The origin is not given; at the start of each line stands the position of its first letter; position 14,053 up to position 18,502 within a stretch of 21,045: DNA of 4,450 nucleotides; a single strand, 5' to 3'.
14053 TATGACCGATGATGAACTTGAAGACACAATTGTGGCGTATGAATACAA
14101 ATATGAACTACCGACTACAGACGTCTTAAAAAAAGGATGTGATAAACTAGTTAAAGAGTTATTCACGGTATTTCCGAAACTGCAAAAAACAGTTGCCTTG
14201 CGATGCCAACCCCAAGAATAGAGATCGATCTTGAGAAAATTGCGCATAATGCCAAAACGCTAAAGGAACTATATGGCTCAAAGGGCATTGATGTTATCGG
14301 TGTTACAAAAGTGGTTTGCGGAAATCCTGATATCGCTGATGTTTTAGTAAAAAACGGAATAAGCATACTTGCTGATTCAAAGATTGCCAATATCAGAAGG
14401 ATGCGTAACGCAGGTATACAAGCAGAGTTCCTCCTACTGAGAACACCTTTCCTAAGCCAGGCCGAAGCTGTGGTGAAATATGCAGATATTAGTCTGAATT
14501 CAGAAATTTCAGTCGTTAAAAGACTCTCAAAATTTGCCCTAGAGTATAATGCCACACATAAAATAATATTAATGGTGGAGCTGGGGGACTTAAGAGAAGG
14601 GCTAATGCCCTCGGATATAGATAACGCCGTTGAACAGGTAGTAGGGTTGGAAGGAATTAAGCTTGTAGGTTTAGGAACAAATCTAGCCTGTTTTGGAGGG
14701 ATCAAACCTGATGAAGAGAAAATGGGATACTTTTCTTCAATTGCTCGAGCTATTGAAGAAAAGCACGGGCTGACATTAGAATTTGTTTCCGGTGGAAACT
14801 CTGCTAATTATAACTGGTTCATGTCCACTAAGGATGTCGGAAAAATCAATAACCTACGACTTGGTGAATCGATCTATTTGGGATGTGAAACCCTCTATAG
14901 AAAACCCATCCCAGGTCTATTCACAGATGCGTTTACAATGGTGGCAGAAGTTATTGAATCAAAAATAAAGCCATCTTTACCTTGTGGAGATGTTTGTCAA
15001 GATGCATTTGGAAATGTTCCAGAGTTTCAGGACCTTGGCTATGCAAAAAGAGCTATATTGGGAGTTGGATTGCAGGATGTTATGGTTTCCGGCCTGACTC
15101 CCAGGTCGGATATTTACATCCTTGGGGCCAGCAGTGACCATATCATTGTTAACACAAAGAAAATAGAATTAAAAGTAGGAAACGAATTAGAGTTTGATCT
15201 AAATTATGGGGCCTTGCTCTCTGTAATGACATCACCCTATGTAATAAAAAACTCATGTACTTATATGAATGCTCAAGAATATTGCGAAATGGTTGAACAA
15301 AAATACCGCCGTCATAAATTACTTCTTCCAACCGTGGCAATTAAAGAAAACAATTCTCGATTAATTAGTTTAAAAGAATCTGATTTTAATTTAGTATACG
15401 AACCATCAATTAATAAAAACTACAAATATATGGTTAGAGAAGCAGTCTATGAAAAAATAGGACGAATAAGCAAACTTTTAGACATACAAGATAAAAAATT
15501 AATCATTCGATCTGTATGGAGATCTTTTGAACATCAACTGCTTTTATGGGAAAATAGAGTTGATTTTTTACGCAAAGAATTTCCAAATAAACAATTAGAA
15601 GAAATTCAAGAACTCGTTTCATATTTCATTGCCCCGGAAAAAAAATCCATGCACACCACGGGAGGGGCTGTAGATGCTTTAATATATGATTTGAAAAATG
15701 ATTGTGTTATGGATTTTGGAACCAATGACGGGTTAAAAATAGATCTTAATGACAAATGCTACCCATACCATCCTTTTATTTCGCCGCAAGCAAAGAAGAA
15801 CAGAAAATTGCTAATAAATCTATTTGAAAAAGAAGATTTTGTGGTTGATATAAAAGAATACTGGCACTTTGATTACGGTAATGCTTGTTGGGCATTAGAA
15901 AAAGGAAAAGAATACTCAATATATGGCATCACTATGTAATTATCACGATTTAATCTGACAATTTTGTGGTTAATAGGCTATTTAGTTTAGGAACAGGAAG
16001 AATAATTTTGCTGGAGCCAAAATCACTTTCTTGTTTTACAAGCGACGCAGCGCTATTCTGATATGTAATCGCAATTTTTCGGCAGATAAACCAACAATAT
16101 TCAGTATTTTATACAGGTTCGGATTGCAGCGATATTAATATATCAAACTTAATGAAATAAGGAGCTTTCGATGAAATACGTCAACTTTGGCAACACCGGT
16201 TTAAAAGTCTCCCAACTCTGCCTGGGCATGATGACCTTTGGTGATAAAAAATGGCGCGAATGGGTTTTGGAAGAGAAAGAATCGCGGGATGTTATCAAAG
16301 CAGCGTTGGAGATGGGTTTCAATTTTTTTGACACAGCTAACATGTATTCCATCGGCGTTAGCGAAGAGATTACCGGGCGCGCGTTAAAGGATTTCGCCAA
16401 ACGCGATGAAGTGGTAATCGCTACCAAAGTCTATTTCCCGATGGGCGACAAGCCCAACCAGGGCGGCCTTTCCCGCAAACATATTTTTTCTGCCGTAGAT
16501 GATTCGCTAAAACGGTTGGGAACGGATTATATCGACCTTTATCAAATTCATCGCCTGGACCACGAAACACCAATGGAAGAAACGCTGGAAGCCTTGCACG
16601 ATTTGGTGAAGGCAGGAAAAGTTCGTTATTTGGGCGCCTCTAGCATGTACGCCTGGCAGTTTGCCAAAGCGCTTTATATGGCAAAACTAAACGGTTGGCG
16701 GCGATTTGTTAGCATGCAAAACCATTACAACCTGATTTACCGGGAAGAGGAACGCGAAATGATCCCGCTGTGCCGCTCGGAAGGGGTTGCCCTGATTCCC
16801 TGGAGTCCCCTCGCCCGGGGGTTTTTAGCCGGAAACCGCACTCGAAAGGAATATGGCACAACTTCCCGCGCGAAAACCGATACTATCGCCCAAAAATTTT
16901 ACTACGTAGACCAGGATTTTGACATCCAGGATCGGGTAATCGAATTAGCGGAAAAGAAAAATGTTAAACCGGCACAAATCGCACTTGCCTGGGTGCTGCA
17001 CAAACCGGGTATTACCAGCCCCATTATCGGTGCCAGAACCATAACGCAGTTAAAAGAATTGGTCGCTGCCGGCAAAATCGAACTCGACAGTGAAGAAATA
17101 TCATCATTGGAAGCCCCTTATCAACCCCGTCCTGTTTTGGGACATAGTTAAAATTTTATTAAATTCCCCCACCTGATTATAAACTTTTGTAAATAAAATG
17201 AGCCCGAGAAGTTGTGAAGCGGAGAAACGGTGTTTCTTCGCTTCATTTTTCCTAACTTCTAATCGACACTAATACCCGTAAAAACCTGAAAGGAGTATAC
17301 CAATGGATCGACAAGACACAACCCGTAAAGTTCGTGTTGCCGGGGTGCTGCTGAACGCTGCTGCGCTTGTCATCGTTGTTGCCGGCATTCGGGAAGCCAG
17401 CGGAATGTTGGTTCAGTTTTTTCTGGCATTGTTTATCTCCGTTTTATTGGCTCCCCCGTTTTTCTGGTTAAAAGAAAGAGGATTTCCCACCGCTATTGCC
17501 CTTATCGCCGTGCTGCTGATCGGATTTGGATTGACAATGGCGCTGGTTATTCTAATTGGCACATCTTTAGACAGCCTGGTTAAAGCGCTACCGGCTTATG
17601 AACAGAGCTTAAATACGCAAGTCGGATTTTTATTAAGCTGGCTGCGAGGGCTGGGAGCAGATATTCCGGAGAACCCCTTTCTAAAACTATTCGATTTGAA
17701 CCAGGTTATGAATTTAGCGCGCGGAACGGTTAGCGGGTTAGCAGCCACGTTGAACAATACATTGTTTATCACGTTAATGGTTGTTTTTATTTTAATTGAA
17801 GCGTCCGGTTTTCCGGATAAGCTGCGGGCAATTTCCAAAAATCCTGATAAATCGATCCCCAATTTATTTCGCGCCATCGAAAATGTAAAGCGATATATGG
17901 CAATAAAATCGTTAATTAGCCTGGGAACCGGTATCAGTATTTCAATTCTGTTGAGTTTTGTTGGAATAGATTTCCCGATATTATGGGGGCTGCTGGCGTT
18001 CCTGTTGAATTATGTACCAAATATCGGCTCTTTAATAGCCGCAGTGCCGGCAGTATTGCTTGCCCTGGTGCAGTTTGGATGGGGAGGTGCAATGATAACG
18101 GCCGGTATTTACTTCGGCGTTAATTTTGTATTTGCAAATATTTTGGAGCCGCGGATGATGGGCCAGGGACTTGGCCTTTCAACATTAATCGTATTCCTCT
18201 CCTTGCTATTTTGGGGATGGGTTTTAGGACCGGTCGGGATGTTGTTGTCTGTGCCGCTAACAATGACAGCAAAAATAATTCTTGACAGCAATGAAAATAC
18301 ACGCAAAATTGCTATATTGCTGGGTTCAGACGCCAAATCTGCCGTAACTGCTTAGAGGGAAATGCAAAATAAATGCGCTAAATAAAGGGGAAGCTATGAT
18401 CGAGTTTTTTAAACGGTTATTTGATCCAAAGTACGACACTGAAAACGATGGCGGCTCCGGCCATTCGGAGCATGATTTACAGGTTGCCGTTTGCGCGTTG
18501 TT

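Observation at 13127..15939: AT-rich two-gene module: DUF1611 P-loop protein translationally coupled to a racemase::D-Ala-D-Ala-dipeptidase fusion. Candidate D-amino-acid / D-Ala-D-Ala processing system.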

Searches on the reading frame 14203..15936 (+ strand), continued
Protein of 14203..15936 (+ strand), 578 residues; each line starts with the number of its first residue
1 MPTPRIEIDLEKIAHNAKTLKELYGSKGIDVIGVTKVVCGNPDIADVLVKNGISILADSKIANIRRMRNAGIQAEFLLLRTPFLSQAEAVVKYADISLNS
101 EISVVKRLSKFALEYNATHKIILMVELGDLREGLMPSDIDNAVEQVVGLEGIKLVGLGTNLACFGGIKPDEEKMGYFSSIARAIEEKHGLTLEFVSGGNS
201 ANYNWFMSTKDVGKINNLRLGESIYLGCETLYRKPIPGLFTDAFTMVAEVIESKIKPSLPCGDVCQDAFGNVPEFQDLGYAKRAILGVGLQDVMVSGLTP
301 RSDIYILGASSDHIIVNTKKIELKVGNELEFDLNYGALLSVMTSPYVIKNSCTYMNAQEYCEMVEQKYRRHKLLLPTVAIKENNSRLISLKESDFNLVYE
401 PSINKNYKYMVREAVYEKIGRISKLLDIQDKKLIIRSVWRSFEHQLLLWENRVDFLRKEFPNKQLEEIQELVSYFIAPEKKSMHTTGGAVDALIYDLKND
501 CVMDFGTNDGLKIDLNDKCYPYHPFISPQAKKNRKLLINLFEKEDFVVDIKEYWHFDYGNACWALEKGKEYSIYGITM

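Call 63: search_protein_families(library=pfam, alignment_id=A3, max_evalue=0.0001)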
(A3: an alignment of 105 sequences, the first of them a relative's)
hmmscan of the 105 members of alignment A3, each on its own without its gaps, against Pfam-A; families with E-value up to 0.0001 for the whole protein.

A. member 1, L001:1913-3793:+ (627 aa): 0 families

B. families by the number of members that match (of 105 scanned): 100 families (the first 25 are shown)
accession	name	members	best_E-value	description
PF12833.13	HTH_18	17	1.3e-18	Helix-turn-helix domain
PF00165.29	HTH_AraC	17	7.6e-16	Bacterial regulatory helix-turn-helix proteins, AraC family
PF07883.17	Cupin_2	6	8.6e-06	Cupin domain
PF13426.13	PAS_9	3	8.7e-67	PAS domain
PF00989.32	PAS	3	1.1e-64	PAS fold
PF08448.16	PAS_4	3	6.8e-64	PAS fold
PF00004.35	AAA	3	9e-19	ATPase family associated with various cellular activities (AAA)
PF07728.20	AAA_5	3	6.2e-08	AAA domain (dynein-related subfamily)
PF21621.3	MPI_cupin_dom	3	7.1e-06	Mannose-6-phosphate isomerase, cupin domain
PF00158.32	Sigma54_activat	2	2.1e-71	Sigma-54 interaction domain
PF02588.21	YitT_membrane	2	2.3e-58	Uncharacterised 5xTM membrane BCR, YitT family COG1284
PF08915.16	tRNA-Thr_ED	2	4.3e-50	Archaea-specific editing domain of threonyl-tRNA synthetase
PF00324.27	AA_permease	2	1.7e-47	Amino acid permease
PF13229.12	Beta_helix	2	3.4e-46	Right handed beta helix region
PF13520.12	AA_permease_2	2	8.9e-45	Amino acid permease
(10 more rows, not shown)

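Call 65: search_protein_families(library=pfam, alignment_id=A4, max_evalue=0.0001)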
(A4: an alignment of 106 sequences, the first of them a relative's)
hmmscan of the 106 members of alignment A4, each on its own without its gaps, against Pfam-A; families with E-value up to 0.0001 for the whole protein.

A. member 1, L001:16893-17738:- (282 aa): 0 families

B. families by the number of members that match (of 106 scanned): 168 families (the first 25 are shown)
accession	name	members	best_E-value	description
PF00884.28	Sulfatase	3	3.5e-61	Sulfatase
PF01145.31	Band_7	3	1.5e-33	SPFH domain / Band 7 family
PF01637.24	ATPase_2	3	2.4e-32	ATPase domain predominantly from Archaea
PF01139.22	RtcB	2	3.3e-81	tRNA-splicing ligase RtcB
PF01170.24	UPF0020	2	2.4e-41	RMKL-like, methyltransferase domain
PF07719.23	TPR_2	2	1.5e-33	Tetratricopeptide repeat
PF08447.18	PAS_3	2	2e-32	PAS fold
PF13173.12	AAA_14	2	6.4e-29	AAA domain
PF02518.31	HATPase_c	2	7e-27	Histidine kinase-, DNA gyrase B-, and HSP90-like ATPase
PF13181.12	TPR_8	2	1.7e-26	Tetratricopeptide repeat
PF00515.34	TPR_1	2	3.8e-26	Tetratricopeptide repeat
PF13424.12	TPR_12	2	1.9e-24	Tetratricopeptide repeat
PF13414.12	TPR_11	2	6.1e-23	TPR repeat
PF14559.12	TPR_19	2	1.6e-22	Tetratricopeptide repeat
PF13431.12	TPR_17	2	2.8e-20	Tetratricopeptide repeat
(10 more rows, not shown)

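Call 67: find_related_loci(query=A5, collection=metagenome_contigs, flank=4000)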
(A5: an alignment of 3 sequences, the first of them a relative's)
Query A5 (335 aa) in metagenome_contigs; peptide patterns used: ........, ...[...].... (x = any residue, [..] = any of these).
600 stretches matched a pattern (row limit reached: there are more); 218 encode a relative of the query (tblastn E <= 1e-3); the best 80 are kept; 80 distinct loci.
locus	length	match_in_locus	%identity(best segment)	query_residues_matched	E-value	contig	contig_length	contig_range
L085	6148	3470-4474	86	1-335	0e+0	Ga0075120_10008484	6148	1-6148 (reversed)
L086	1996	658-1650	87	5-335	0e+0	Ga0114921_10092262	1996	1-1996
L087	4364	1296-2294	75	3-334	4e-177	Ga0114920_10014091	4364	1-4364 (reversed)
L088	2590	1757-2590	90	7-284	0e+0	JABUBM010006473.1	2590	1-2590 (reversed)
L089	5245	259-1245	74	7-335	1e-168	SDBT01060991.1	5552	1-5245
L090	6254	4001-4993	71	5-335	6e-165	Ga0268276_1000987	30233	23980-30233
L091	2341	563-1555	71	5-335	2e-176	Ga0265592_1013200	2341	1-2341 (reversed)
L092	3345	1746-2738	71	5-335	1e-172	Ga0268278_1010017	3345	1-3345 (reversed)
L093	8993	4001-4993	71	5-335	9e-165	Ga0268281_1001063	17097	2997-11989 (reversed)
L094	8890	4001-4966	73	13-334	5e-160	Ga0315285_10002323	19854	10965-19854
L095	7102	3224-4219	71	3-335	4e-160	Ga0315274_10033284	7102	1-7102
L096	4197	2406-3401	70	3-335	4e-164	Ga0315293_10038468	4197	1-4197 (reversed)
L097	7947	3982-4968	69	6-335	3e-159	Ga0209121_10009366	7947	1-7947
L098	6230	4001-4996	70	3-335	3e-159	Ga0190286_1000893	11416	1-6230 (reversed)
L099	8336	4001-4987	70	7-335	8e-159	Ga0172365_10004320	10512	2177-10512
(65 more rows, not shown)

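Call 78: search_protein_families(library=pfam, proteins=[L056:1166-2608:+, L033:4080-4871:+, L033:3749-4084:+, L037:4085-4630:+, L048:3370-3981:-, L045:3757-4710:+, L057:4483-4815:+, L055:7611-8810:+], max_evalue=0.001)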
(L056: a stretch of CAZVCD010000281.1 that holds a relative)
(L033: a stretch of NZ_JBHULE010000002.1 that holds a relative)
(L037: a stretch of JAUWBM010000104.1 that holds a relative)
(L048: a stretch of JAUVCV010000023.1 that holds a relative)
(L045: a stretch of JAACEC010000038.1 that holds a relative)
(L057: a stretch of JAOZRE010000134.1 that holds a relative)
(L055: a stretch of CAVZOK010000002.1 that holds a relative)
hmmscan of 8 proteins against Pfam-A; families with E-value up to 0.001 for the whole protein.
L056:1166-2608:+ (481 aa): 3 families
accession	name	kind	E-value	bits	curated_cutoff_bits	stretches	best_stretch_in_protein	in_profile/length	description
PF03606.21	DcuC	-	2.7e-93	313.4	23.1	1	11-477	2-460/461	C4-dicarboxylate anaerobic carrier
PF03553.21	Na_H_antiporter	-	7.6e-10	39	23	1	180-473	4-298/303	Na+/H+ antiporter family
PF03806.19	ABG_transport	-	9.8e-07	27.8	27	1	325-475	329-479/502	AbgT putative transporter family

L033:4080-4871:+ (264 aa): 1 family
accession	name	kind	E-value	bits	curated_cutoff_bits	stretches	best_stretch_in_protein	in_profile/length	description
PF08843.17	AbiEii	-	1.1e-12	48.8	22.5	1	17-166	6-177/238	Nucleotidyl transferase AbiEii toxin, Type IV TA system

L033:3749-4084:+ (112 aa): 1 family
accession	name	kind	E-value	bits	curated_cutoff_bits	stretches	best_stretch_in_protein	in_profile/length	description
PF21956.1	DUF6922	-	1.1e-09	38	27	1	23-74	1-50/52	Family of unknown function (DUF6922)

L037:4085-4630:+ (182 aa): 1 family
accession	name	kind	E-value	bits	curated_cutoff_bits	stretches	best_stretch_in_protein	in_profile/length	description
PF01551.29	Peptidase_M23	-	5.4e-11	43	28.7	1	31-110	2-73/96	Peptidase family M23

L048:3370-3981:- (204 aa): 2 families
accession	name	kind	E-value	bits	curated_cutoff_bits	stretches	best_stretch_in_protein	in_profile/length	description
PF00199.24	Catalase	-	2e-26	93.5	25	1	13-86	308-382/383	Catalase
PF06628.17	Catalase-rel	-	6.7e-20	71.5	30.1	1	112-174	2-65/65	Catalase-related immune-responsive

L045:3757-4710:+ (318 aa): 1 family
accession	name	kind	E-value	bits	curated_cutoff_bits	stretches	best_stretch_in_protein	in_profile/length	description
PF18958.6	DUF5700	-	1.3e-27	97.4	25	1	44-317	2-280/283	Putative zinc dependent peptidase (DUF5700)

L057:4483-4815:+ (111 aa): 1 family
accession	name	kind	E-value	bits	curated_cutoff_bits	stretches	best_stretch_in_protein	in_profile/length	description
PF03992.22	ABM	-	1.3e-14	54.5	23.1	1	7-77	1-72/78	Antibiotic biosynthesis monooxygenase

L055:7611-8810:+ (400 aa): 0 families

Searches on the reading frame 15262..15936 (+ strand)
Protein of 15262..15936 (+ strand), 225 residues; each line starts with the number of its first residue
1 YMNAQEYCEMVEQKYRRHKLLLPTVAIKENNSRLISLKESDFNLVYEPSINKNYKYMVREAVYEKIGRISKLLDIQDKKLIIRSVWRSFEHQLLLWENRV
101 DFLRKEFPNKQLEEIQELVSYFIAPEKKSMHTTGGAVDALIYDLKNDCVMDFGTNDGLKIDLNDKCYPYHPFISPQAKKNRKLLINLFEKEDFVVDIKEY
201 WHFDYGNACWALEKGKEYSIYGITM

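Call 47: search_solved_structures(query=A2, max_evalue=1, show_alignments=3)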
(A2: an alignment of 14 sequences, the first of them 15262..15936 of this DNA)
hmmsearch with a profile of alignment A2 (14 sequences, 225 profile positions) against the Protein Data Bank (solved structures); distinct sequences matched with E-value up to 1: 4.
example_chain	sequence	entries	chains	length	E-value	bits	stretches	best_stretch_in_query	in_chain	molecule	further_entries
1r44_A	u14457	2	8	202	0.0028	20.5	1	110-202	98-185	D-alanyl-D-alanine dipeptidase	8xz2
4mph_A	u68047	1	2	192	0.072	15.9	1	54-109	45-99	D-alanyl-D-alanine carboxypeptidase family protein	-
4jid_A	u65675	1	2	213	0.081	15.7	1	54-109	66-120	D-alanyl-D-alanine carboxypeptidase family protein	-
4ox3_A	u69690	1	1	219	0.35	13.6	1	42-102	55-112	Putative carboxypeptidase YodJ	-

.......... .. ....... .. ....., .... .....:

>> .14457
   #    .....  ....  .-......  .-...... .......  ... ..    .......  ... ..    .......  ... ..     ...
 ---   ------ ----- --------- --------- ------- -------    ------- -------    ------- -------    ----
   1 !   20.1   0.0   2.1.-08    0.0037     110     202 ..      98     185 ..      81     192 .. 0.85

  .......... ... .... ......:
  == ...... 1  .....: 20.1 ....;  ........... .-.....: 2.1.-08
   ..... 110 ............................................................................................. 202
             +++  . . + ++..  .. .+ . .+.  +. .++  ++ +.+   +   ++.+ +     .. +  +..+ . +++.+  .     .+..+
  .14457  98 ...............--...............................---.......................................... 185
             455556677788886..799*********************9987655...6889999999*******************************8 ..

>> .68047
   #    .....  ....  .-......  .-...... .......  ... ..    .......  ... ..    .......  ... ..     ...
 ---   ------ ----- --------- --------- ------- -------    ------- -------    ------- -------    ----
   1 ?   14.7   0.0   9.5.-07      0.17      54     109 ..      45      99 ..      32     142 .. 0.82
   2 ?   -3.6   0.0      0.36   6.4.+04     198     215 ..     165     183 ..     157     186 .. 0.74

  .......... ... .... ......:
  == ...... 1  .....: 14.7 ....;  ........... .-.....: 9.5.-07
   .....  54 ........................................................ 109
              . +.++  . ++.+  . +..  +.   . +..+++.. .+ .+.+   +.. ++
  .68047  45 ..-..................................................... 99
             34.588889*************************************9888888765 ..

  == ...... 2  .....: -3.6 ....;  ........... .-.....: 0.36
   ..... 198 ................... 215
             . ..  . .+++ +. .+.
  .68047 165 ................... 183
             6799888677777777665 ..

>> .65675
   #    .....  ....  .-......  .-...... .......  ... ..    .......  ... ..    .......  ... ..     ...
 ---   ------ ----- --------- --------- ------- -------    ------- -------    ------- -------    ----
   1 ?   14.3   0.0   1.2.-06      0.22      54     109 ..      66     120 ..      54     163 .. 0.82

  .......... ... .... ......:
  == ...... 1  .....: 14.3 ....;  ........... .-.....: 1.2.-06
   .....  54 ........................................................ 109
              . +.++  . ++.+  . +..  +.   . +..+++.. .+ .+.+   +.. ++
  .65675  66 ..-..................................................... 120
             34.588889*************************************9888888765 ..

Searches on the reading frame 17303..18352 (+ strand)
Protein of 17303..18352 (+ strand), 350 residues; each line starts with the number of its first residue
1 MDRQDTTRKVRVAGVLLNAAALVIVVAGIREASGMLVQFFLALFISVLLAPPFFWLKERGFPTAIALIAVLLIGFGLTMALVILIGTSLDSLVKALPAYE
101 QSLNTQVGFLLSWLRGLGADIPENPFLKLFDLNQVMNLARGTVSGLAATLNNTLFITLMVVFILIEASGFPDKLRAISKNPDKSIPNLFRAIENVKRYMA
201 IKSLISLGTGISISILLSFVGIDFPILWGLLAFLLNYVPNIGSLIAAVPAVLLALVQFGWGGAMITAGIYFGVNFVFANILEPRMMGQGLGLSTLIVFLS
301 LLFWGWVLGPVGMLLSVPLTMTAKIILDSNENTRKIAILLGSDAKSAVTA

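Call 60: search_protein_families(library=pfam, proteins=[window:17303-18352:+], max_evalue=0.0001)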
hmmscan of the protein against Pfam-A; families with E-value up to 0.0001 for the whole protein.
window:17303-18352:+ (350 aa): 1 family
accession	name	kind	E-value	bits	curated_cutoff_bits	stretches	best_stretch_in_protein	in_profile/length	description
PF01594.21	AI-2E_transport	-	8.2e-53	180.1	34.3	1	19-328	5-324/327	AI-2E family transporter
